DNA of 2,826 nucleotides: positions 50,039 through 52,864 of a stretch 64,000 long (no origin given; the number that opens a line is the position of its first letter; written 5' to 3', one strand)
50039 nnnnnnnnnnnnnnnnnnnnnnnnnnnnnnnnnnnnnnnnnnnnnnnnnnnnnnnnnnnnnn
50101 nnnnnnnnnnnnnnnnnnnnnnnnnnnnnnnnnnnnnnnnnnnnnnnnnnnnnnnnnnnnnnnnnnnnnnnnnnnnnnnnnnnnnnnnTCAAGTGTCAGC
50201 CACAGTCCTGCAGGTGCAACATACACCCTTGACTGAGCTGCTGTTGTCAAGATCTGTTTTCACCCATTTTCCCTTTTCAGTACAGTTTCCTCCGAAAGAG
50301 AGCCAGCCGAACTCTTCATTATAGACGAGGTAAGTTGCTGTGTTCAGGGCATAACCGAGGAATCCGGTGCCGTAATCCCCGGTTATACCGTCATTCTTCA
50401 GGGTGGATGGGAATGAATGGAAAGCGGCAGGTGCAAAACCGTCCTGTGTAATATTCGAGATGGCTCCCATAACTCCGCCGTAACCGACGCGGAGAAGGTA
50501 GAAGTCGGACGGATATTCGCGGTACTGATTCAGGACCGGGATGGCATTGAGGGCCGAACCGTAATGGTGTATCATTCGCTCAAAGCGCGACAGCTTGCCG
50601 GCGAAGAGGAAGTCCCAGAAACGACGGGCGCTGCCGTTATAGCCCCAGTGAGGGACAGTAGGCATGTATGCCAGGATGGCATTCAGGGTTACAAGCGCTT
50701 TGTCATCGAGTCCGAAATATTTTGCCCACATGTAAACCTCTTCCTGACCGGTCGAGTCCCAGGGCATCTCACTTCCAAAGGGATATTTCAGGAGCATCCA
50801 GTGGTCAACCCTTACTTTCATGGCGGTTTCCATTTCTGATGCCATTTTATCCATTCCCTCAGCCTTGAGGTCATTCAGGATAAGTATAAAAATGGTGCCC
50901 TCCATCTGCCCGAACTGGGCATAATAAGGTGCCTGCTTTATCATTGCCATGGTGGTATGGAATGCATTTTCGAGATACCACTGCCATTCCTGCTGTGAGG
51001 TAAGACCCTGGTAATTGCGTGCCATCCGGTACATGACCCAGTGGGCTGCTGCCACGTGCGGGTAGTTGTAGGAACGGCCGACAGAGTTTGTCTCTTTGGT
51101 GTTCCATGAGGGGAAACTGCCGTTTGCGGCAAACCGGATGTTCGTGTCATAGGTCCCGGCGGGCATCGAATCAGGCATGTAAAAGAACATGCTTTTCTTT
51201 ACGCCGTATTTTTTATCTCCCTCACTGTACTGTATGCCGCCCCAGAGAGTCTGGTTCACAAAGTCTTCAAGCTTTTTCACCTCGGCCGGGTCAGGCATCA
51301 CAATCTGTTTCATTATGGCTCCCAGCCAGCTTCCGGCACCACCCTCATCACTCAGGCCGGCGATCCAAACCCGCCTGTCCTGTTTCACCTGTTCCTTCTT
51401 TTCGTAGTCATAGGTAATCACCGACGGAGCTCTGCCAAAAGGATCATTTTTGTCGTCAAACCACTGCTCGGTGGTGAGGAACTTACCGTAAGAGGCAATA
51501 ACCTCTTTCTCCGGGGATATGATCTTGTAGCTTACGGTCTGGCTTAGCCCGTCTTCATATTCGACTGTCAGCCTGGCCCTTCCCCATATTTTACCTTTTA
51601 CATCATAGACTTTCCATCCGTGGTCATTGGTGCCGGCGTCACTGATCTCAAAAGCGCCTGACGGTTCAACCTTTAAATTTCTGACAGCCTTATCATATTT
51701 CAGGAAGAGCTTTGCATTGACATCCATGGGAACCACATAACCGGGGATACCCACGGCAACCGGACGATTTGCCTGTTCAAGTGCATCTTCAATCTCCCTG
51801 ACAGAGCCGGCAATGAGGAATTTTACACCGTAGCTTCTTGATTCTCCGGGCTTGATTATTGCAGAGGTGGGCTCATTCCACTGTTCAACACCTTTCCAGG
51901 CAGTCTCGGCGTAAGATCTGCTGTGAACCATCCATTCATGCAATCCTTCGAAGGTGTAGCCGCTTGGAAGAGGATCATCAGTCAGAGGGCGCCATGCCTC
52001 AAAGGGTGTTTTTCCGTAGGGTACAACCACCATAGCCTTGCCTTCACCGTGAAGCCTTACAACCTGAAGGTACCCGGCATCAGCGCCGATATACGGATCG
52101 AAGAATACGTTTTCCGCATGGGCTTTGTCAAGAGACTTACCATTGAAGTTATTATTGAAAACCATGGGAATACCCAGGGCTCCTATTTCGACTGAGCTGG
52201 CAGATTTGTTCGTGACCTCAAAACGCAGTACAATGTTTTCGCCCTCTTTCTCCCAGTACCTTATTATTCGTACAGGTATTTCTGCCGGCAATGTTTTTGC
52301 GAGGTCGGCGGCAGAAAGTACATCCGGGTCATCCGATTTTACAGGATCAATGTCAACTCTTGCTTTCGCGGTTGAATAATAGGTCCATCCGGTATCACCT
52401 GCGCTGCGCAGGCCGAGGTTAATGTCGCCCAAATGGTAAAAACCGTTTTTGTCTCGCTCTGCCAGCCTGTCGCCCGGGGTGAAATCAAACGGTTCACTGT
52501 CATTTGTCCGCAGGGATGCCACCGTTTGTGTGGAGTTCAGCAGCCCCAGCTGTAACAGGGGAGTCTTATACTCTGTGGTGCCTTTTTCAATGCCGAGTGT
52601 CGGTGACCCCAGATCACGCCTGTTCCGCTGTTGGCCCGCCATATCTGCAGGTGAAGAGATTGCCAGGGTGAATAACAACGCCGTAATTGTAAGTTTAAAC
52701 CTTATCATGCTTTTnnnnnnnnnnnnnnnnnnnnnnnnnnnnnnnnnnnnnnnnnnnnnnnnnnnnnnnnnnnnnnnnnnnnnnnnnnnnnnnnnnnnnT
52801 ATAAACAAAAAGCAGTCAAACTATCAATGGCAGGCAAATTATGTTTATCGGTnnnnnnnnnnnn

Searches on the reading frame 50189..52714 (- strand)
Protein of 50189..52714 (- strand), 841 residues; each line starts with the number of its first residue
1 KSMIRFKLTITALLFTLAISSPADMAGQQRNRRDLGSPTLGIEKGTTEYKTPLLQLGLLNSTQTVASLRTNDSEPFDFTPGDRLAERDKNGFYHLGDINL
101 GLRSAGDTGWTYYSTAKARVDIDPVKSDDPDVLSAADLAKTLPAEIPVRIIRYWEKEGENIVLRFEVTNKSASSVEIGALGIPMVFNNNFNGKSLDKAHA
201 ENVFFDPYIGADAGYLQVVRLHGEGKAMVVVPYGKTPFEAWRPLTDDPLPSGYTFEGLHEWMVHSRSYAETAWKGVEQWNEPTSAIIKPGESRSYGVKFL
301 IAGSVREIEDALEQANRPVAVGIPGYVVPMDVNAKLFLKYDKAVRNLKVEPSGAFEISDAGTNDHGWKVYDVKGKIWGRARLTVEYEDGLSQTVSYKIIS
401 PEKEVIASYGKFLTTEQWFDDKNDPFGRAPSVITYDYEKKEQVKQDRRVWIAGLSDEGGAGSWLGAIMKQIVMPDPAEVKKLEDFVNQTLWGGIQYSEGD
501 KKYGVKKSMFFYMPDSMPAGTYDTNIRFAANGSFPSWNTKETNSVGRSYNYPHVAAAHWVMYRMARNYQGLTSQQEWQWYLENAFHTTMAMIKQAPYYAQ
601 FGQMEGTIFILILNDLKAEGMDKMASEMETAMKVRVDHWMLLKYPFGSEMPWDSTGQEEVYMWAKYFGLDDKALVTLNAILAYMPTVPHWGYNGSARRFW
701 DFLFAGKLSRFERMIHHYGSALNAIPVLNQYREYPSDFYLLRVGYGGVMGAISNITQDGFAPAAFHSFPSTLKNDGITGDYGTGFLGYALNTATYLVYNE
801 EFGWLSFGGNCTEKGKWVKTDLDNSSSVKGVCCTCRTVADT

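Call 64: search_protein_families(library=pfam, proteins=[window:50189-52714:-], max_evalue=0.001)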
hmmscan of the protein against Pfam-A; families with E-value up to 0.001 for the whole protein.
window:50189-52714:- (841 aa): 1 family
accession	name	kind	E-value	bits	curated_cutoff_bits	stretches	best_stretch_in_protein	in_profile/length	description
PF18951.5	DUF5695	-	0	1227.4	25.2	1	58-825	2-769/857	Family of unknown function (DUF5695)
